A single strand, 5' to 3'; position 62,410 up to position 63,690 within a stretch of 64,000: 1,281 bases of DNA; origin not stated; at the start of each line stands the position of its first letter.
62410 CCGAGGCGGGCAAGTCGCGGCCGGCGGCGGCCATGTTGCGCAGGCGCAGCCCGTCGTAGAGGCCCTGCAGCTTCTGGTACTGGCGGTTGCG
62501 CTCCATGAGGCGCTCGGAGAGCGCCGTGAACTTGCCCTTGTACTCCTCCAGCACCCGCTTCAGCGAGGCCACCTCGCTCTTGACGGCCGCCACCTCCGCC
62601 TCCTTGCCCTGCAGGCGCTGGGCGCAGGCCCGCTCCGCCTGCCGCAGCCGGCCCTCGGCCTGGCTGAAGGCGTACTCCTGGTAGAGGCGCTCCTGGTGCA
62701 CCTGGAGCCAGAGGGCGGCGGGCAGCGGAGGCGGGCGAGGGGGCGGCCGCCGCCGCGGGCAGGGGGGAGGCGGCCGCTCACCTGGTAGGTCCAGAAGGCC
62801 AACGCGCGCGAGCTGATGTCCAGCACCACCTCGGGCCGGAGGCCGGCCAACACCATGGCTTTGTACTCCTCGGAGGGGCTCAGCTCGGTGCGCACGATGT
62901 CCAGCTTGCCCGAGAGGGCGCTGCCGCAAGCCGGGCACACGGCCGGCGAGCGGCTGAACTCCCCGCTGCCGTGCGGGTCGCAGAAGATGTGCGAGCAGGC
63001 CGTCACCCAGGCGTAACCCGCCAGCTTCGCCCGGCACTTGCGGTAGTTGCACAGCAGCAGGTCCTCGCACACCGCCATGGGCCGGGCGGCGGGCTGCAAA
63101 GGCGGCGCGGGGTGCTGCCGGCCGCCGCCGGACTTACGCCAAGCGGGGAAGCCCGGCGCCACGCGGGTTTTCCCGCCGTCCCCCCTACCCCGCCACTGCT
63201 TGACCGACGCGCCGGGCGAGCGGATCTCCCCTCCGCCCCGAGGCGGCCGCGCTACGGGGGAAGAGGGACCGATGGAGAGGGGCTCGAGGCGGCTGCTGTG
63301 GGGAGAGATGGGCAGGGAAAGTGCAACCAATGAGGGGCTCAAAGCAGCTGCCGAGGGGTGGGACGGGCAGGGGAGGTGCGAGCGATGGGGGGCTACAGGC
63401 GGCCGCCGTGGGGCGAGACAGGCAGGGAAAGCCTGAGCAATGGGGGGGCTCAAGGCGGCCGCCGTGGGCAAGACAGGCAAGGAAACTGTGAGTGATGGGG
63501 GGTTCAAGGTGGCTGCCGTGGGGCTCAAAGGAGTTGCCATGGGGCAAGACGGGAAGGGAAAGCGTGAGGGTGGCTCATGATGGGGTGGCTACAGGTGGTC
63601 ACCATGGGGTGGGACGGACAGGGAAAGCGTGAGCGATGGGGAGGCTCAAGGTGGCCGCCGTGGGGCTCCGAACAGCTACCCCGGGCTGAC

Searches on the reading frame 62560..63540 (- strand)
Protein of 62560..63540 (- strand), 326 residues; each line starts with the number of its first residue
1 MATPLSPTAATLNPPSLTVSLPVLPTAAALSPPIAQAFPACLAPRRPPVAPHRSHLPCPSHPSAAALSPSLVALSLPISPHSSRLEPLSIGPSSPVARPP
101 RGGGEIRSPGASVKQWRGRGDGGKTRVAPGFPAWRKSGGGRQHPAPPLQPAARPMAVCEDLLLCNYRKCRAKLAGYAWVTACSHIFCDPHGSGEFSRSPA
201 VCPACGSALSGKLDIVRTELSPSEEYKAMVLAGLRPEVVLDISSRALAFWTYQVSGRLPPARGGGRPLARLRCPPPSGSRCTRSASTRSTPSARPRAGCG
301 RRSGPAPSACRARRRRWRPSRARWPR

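Call 84: search_protein_families(library=pfam, proteins=[window:62560-63540:-], max_evalue=0.01)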
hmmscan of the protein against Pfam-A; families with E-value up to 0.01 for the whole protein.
window:62560-63540:- (326 aa): 1 family
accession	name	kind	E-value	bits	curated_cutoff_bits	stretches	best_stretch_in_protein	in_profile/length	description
PF14634.12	zf-RING_5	-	5.3e-07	29.9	27.9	1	164-206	2-42/43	zinc-RING finger domain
